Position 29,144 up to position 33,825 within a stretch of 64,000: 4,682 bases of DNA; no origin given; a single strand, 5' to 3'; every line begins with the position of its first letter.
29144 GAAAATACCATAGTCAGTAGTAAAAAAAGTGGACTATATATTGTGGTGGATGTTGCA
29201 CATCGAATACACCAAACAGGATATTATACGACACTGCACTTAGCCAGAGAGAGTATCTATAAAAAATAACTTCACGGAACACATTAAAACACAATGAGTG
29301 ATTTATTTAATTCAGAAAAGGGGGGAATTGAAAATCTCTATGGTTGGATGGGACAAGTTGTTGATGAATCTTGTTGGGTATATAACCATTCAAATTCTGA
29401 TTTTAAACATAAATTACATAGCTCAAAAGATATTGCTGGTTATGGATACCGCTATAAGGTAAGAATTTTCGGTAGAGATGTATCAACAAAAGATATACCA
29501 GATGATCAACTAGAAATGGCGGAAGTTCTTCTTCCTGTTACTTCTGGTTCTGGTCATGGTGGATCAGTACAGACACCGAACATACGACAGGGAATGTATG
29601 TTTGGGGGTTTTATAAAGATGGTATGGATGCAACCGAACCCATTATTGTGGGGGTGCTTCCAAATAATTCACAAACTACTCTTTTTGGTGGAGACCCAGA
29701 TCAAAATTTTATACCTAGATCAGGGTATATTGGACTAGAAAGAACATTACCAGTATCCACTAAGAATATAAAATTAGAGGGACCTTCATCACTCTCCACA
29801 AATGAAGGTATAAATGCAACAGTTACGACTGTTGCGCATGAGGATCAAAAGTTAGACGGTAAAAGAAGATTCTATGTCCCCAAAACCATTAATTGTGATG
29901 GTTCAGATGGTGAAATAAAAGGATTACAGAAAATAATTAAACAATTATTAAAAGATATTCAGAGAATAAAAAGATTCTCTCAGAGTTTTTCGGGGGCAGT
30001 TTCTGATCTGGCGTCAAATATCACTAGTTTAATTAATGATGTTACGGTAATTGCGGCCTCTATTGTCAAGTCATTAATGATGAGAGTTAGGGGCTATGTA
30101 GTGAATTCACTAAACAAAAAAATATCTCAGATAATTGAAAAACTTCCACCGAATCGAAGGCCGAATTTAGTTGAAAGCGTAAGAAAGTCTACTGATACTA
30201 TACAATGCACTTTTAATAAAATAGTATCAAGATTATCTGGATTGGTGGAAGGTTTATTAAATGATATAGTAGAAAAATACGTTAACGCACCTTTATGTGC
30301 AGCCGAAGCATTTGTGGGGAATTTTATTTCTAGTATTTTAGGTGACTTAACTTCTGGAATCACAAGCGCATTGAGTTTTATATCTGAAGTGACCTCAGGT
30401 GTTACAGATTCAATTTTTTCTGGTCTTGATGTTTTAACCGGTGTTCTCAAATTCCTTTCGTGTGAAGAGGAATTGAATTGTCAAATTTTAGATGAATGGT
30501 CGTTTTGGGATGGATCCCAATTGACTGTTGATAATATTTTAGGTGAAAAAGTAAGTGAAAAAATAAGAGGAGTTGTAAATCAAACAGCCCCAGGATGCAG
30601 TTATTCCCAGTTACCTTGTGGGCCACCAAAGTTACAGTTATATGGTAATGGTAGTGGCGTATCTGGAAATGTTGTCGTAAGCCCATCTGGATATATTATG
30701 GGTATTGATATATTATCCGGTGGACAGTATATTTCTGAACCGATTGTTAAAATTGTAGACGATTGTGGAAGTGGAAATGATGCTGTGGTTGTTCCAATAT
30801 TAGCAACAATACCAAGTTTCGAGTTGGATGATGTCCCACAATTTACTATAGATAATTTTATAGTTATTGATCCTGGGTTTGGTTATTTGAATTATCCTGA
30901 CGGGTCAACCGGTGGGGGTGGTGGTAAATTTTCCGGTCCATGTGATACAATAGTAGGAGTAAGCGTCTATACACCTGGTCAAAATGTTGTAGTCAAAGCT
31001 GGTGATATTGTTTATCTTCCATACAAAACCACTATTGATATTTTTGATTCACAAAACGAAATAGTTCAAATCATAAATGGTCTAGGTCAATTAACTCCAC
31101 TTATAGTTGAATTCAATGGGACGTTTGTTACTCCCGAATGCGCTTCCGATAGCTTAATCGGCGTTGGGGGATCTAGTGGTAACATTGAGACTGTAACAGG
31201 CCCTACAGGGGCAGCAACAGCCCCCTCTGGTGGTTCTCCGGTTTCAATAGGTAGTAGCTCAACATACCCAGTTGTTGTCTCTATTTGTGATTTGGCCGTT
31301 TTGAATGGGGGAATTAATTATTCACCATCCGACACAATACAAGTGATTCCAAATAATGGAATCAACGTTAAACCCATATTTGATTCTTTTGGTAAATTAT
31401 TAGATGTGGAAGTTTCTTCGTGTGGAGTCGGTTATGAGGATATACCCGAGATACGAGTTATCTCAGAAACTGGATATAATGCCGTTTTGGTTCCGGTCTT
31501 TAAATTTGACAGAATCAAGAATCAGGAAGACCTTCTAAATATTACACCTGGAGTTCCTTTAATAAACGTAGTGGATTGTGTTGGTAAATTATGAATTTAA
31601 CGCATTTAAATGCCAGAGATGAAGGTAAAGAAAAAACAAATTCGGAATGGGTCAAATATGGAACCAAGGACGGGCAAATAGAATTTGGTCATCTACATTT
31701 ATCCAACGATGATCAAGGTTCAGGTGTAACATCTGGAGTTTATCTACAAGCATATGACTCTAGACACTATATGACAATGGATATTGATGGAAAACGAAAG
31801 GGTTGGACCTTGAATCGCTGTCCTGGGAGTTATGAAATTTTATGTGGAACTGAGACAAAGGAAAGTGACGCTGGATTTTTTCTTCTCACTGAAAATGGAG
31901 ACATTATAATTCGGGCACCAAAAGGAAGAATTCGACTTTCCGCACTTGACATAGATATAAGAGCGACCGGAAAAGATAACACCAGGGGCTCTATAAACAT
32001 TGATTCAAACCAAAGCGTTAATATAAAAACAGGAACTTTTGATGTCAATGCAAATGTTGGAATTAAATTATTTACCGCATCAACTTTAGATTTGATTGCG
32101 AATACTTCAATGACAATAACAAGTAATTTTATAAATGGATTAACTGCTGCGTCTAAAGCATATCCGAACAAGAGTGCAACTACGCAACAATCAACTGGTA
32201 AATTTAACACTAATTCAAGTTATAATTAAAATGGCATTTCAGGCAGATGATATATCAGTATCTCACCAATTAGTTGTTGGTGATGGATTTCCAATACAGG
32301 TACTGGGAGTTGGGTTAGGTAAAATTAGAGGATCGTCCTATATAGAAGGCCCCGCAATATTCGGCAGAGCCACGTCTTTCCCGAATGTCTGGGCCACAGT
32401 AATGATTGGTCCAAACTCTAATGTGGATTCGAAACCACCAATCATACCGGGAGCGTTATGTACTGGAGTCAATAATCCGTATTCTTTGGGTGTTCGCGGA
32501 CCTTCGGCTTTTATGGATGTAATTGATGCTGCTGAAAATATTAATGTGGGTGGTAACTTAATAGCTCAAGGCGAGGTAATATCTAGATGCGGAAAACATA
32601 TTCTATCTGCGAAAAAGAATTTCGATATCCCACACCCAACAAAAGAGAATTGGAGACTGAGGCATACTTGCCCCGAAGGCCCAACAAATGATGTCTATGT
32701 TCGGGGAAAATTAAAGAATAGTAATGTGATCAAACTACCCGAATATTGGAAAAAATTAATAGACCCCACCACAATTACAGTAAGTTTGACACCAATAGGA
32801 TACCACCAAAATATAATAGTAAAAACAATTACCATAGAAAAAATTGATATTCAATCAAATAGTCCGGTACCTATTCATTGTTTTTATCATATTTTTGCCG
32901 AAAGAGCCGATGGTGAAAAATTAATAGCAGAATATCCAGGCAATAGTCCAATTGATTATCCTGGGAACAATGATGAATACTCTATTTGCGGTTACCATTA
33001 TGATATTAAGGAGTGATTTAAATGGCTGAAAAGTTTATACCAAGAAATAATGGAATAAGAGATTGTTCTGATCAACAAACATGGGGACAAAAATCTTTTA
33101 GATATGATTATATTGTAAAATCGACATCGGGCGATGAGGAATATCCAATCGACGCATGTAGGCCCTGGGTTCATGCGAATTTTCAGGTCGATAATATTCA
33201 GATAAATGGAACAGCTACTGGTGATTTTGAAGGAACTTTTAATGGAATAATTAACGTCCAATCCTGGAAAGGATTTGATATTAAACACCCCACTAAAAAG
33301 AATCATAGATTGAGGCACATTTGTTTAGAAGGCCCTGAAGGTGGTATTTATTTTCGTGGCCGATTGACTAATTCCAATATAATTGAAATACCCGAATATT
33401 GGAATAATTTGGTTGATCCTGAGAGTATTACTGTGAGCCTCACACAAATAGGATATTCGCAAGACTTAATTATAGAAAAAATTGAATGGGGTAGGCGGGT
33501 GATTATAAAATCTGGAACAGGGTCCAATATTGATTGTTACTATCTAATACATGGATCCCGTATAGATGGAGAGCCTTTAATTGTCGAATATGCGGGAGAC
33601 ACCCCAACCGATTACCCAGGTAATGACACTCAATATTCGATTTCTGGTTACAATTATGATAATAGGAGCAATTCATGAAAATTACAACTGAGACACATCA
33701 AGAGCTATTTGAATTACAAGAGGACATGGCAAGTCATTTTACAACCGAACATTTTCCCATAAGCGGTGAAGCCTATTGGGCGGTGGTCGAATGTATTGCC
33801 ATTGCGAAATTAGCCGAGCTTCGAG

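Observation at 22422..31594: Cell-wall-lytic domains (GH19-like, SLT, M23) sit on two giant tape-measure-like tail proteins while the gp5-like spike lacks a lysozyme domain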

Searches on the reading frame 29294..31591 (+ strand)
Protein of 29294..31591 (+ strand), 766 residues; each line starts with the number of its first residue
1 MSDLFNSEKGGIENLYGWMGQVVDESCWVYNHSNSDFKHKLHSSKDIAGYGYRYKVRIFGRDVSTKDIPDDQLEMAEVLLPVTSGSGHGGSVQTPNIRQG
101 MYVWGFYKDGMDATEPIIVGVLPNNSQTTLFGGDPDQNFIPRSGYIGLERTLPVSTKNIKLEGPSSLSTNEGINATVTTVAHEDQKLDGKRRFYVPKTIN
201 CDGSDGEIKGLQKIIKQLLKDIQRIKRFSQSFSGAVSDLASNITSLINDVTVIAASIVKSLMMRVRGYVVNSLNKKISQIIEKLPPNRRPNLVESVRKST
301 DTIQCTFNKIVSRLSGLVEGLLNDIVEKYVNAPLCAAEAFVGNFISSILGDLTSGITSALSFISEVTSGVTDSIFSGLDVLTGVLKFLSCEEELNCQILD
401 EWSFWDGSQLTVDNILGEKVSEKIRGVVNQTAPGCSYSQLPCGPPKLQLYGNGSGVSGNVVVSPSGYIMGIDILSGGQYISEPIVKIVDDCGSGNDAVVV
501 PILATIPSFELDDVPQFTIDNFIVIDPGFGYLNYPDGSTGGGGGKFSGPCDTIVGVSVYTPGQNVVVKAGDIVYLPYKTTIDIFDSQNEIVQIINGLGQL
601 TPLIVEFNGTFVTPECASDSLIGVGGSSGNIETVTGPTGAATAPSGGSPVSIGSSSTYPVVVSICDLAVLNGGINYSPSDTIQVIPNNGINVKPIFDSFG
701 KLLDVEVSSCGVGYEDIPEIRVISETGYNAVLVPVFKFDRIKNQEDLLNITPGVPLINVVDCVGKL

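Call 7: search_protein_families(library=pfam, proteins=[window:29294-31591:+], max_evalue=0.01)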
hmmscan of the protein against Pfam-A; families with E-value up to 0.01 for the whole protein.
window:29294-31591:+ (766 aa): 2 families
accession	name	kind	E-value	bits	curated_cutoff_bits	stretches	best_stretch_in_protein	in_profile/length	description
PF04513.17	Baculo_PEP_C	-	0.0028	18.2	38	0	210-283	64-133/140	Baculovirus polyhedron envelope protein, PEP, C terminus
PF04100.18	Vps53_N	-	0.0095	15.4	26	0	171-268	20-120/372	Vps53, N-terminal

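Call 8: search_protein_families(library=phrogs, proteins=[window:29294-31591:+], max_evalue=0.001)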
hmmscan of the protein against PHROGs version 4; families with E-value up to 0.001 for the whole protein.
window:29294-31591:+ (766 aa): 10 families
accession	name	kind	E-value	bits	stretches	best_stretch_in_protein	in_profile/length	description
phrog_1922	-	tail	1.8e-74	252.8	2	3-416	5-454/932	baseplate hub subunit and tail lysozyme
phrog_33098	-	tail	3.2e-43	149.5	2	11-145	14-151/641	baseplate hub and tail lysozyme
phrog_32965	-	head and packaging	1.4e-12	46.7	1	652-764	1867-1974/2054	virion structural protein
phrog_430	-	tail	6.2e-11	42.4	1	52-129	35-112/868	baseplate hub subunit and tail lysozyme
phrog_694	-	tail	8.8e-10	38.5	1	53-125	39-116/851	baseplate hub and tail lysozyme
phrog_4200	-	tail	3e-05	23.7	1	216-377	368-517/732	tail length tape measure protein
phrog_1272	-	tail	5.5e-05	22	1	212-399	806-961/1606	tail length tape measure protein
phrog_58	-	tail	8.2e-05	22.1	1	212-374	802-955/1544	tail length tape measure protein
phrog_460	-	connector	0.0006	19.6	0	622-722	259-291/385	head closure Hc2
phrog_1204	-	tail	0.00063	18.7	1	223-384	789-1005/1483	tail protein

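Call 19: search_dna_similar(query=window:29294-31591:+, collection=phages, mode=protein, max_rows=40, rows=spread)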
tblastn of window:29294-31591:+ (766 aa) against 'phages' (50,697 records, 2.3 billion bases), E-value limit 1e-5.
Records with a match: 105; places in all: 105; records where one place covers at least 80% of the query: 11.
Best place of each record, by identity: >=99% 2; <60% 103.
By first word of the organism name: Synechococcus 86; Prochlorococcus 12; Marine 5; Cyanophage 1; Pseudoalteromonas 1.
By host as written in the record: - 51; Synechococcus sp. 9; Synechococcus sp. WH 7803 7; Synechococcus sp. MW02 6; Prochlorococcus sp. MED4 4; Parasynechococcus marenigrum WH 8102 3; Synechococcus sp. WH7803 3; Synechococcus sp. WH8102 3; and 11 more.
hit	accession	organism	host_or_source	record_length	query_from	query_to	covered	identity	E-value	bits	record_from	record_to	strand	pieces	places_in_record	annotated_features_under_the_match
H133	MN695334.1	Synechococcus phage B3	Synechoccus sp.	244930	1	766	100%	99.7%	0e+0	1370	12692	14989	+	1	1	hypothetical protein (x2)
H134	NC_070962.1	Synechococcus phage S-SCSM1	Synechococcus sp. WH 7803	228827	15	766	98%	35.5%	1e-114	388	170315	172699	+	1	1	baseplate hub subunit and tail lysozyme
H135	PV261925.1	Synechococcus phage RB11-B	Synechococcus sp. MW02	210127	4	766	100%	28.4%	6e-68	250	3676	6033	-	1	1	pre-baseplate central spike protein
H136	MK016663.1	Synechococcus phage S-H68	Synechococcus sp. LTWRED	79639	4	766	94%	29.6%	1e-47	280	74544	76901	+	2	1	baseplate hub subunit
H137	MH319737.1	Marine virus AG-345-E08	single cell amplified by WGA-X; seawater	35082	11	766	79%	31.3%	2e-49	274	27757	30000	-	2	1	record has no annotation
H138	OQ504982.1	Synechococcus phage S-8S53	Parasynechococcus marenigrum WH 8102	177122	53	765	77%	26.2%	3e-13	141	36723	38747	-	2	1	baseplate hub+tail lysozyme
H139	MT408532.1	Synechococcus phage SynMITS9220M01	Synechococcus sp. MIT S9220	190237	18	764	56%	31.2%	4e-27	180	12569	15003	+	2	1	baseplate hub and tail lysozyme | hypothetical protein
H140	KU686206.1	Synechococcus phage S-CAM9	Synechococcus sp.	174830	50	533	63%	26.3%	3e-24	115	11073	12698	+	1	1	baseplate hub + tail lysozyme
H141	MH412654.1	Synechococcus phage S-T4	Synechococcus sp. WH 7803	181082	53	536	63%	26.0%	7e-17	92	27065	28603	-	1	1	hypothetical protein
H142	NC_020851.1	Synechococcus phage S-SKS1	Synechococcus sp. WH7803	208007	11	445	57%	25.9%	9e-26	120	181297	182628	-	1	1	baseplate hub subunit and tail lysozyme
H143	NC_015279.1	Synechococcus phage S-SM2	Synechococcus sp. WH8017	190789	18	448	46%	30.7%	2e-23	177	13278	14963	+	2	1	baseplate hub and tail lysozyme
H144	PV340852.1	Synechococcus phage Sf-CH5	Synechococcus sp. WH8102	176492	68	503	57%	24.7%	3e-16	90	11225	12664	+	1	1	baseplate hub subunit and tail lysozyme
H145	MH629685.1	Synechococcus virus S-PRM1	Synechococcus sp. WH 7803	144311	242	533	38%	26.6%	3e-18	96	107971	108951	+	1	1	baseplate hub+tail lysozyme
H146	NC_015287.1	Synechococcus phage S-SSM7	Synechococcus sp. WH8109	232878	2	338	44%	22.5%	5e-12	76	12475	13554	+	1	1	gp5: baseplate hub subunit and tail lysozyme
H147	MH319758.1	Marine virus AG-345-O18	single cell amplified by WGA-X; seawater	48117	2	145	19%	41.7%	6e-22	108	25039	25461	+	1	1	record has no annotation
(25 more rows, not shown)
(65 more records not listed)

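Call 34: find_homologous_proteins(query=window:29294-31591:+, max_evalue=0.00001)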
Query window:29294-31591:+ (766 aa): 294 proteins with E <= 0.00001 among 8000 candidates; the best 120 are listed.
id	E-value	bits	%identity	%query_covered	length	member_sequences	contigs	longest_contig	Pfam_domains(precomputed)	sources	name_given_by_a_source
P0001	0.0e+0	1717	100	100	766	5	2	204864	-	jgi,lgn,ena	jgi:hypothetical protein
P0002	0.0e+0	1500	85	100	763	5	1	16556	-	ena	-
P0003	0.0e+0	1412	79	100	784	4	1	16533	-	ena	-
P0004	2.9e-270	917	55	100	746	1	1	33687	-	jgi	jgi:hypothetical protein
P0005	3.1e-270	917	55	100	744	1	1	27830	-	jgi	jgi:hypothetical protein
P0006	6.2e-270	916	55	100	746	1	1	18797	-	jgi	jgi:hypothetical protein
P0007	7.6e-270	916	55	100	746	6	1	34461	-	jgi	jgi:hypothetical protein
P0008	8.7e-270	915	55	100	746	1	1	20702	-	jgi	jgi:hypothetical protein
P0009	1.9e-269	914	55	100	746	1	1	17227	-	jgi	jgi:hypothetical protein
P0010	4.1e-269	913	55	100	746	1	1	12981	-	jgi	jgi:hypothetical protein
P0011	4.3e-269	913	55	100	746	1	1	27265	-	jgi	jgi:hypothetical protein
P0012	9.8e-269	912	55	100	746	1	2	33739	-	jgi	jgi:hypothetical protein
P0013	2.1e-268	911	55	100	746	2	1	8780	-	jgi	jgi:hypothetical protein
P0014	3.7e-268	910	54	100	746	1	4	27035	-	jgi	jgi:hypothetical protein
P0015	3.9e-268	910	55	100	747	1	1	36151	-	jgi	jgi:hypothetical protein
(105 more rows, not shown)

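Call 44: predict_structure(alignment_id=A1)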
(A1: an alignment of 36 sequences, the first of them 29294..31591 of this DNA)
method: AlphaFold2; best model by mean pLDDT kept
length: 766 residues; sequences in the alignment: 36
mean_pLDDT: 59.4   pTM: 0.35
mean pLDDT of the five models: 59.4, 59.2, 58.9, 54.7, 53.8
residues with pLDDT >= 90: 7; 70-90: 248; 50-70: 229; < 50: 282
segments of 3 or more residues with pLDDT < 50: 1-12, 28-50, 62-66, 83-94, 124-207, 228-239, 329-338, 367-441, 540-544, 618-654, 764-766
pLDDT, mean of each block of 10 residues (from residue 1): 41 62 56 36 37 66 47 65 38 52 74 70 47 37 39 37 40 34 44 33 41 56 52 42 59 63 60 62 62 64 62 63 57 44 58 60 52 44 42 27 40 40 38 30 67 76 80 84 77 68 77 75 81 53 53 79 84 82 85 79 84 68 28 30 29 56 89 87 87 87 88 85 86 89 73 75 54
secondary structure, 60 per line:
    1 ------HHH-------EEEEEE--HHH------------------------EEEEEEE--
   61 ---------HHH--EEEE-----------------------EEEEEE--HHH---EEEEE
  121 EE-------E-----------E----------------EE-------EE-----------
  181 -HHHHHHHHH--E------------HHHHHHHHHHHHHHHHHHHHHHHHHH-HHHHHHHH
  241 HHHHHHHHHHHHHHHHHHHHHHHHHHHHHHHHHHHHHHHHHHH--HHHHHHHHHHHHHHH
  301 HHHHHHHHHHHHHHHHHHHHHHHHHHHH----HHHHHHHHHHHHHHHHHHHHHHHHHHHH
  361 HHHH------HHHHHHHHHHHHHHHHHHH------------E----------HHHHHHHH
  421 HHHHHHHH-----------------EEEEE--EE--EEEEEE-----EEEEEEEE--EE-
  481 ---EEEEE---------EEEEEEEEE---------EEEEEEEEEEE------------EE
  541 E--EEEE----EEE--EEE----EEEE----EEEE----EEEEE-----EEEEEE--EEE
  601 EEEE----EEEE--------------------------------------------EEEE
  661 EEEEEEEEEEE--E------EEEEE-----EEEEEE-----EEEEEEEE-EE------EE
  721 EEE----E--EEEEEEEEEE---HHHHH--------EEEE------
elements in order (helices of 4 or more, strands of 3 or more residues): E17-22 E52-58 E75-78 E102-107 E116-122 H182-190 H206-231 H233-283 H286-328 H333-364 H371-389 H413-428 E446-450 E457-462 E468-475 E484-488 E498-506 E516-526 E539-541 E544-547 E552-554 E557-559 E564-567 E572-575 E580-584 E590-595 E598-604 E609-612 E657-671 E681-685 E691-696 E702-709 E719-723 E731-740 H744-748 E757-760

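Call 49: fold_search(model_id=the predicted structure, library=pdb)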
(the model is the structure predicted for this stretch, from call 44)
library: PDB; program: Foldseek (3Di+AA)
matches with E <= 10: 722; with E <= 0.001: 0
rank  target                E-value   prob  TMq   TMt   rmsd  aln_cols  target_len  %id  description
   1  1pdl_A                1.9e-03  0.66  0.13  0.17  27.3       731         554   12  Fitting of gp5 in the cryoEM reconstruction of the bacteriophage T4 baseplate (released 2003-09-09)
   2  1k28_A                8.5e-03  0.44  0.13  0.16  27.9       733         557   14  The Structure of the Bacteriophage T4 Cell-Puncturing Device (released 2002-02-06)
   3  3rrr_F                4.6e-02  0.15  0.07  0.13  45.3       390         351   12  Structure of the RSV F protein in the post-fusion conformation (released 2011-06-08)
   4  6cxc_B                4.6e-02  0.14  0.07  0.12  46.4       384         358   11  3.9A Cryo-EM structure of murine antibody bound at a novel epitope of respiratory syncytial virus fusion protein (released 2019-07-31)
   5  6cxc_F                5.1e-02  0.13  0.07  0.12  44.5       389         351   12  3.9A Cryo-EM structure of murine antibody bound at a novel epitope of respiratory syncytial virus fusion protein (released 2019-07-31)
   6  3rrt_D                1.2e-01  0.11  0.07  0.12  44.1       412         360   11  Structure of the RSV F protein in the post-fusion conformation (released 2011-06-08)
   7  9vzk_q                1.3e-01  0.99  0.09  0.30   5.9       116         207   17  Cryo-EM structure of bacteriophage P1 baseplate in C3 (released 2025-10-22)
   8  6cxc_D                1.5e-01  0.08  0.07  0.12  44.3       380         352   12  3.9A Cryo-EM structure of murine antibody bound at a novel epitope of respiratory syncytial virus fusion protein (released 2019-07-31)
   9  6th1                  1.6e-01  0.14  0.07  0.12  32.3       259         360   10  IE1 from rat cytomegalovirus (released 2020-11-25)
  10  3rrt_B                1.7e-01  0.09  0.07  0.12  45.1       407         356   11  Structure of the RSV F protein in the post-fusion conformation (released 2011-06-08)
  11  3rrr_H                1.7e-01  0.09  0.08  0.12  43.3       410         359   11  Structure of the RSV F protein in the post-fusion conformation (released 2011-06-08)
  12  3rrt_F                1.9e-01  0.11  0.08  0.14  43.9       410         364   12  Structure of the RSV F protein in the post-fusion conformation (released 2011-06-08)
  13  6apb_B                1.9e-01  0.08  0.06  0.10  44.9       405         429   10  Crystal Structure of Non-Neutralizing Infant Antibody ADI-14359 in Complex with Postfusion RSV F Glycoprotein (released 2018-03-21)
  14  7xge_C                2.0e-01  0.80  0.10  0.35  10.0       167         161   11  Crystal structure of MCL-1 in complex with computationally designed inhibitor protein (released 2022-07-20)
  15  7xgf_A                2.1e-01  0.80  0.10  0.35   9.8       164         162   10  Crystal structure of BCL-xL in complex with computationally designed inhibitor protein (released 2022-07-20)
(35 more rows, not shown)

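Call 64: search_protein_families(library=pfam, alignment_id=A5, max_evalue=0.0001)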
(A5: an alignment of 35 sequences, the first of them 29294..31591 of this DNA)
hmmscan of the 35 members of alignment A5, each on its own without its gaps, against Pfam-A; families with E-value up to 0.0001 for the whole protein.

A. member 1, window:29294-31591:+ (766 aa): 0 families

B. families by the number of members that match (of 35 scanned): 4 families
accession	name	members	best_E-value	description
PF06714.17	Gp5_OB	12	5.2e-08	Gp5 N-terminal OB domain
PF04513.17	Baculo_PEP_C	6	2.1e-06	Baculovirus polyhedron envelope protein, PEP, C terminus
PF06103.16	DUF948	1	5.8e-06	Bacterial protein of unknown function (DUF948)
PF23854.1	DUF7217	1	6.8e-05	Domain of unknown function (DUF7217)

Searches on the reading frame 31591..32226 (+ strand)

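Call 7: search_protein_families(library=pfam, proteins=[window:31591-32226:+], max_evalue=0.01)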
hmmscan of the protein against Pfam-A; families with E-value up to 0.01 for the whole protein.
window:31591-32226:+ (212 aa): 0 families

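Call 8: search_protein_families(library=phrogs, proteins=[window:31591-32226:+], max_evalue=0.001)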
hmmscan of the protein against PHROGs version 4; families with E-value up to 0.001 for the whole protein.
window:31591-32226:+ (212 aa): 2 families
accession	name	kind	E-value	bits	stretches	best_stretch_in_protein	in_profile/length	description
phrog_26118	-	unknown function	7e-48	164.1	1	9-194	15-195/208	-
phrog_3363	-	unknown function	3.3e-05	24.4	1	80-150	64-129/233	-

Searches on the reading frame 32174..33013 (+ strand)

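Call 7: search_protein_families(library=pfam, proteins=[window:32174-33013:+], max_evalue=0.01)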
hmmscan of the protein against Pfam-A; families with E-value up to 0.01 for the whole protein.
window:32174-33013:+ (280 aa): 0 families

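Call 8: search_protein_families(library=phrogs, proteins=[window:32174-33013:+], max_evalue=0.001)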
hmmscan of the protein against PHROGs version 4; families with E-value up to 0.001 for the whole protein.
window:32174-33013:+ (280 aa): 2 families
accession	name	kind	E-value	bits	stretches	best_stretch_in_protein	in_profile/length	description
phrog_17490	-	unknown function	1.2e-101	340.6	1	20-280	1-266/266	-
phrog_28536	-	unknown function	3.5e-54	184.5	1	117-270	68-221/224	-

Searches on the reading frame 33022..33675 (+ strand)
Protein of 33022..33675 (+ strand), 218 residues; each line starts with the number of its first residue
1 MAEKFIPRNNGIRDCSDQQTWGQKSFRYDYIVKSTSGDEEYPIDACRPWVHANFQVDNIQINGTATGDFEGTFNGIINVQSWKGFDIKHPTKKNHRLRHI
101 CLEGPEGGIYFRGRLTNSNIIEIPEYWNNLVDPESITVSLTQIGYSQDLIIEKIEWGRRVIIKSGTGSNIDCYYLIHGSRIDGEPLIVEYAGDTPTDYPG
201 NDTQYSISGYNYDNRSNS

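Call 7: search_protein_families(library=pfam, proteins=[window:33022-33675:+], max_evalue=0.01)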
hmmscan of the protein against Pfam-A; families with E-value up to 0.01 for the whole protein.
window:33022-33675:+ (218 aa): 0 families

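Call 8: search_protein_families(library=phrogs, proteins=[window:33022-33675:+], max_evalue=0.001)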
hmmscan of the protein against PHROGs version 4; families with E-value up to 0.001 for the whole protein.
window:33022-33675:+ (218 aa): 2 families
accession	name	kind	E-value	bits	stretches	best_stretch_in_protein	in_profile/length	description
phrog_17490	-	unknown function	1.5e-69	235.4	1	58-215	111-265/266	-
phrog_28536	-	unknown function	1.9e-65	221.3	1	10-207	13-222/224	-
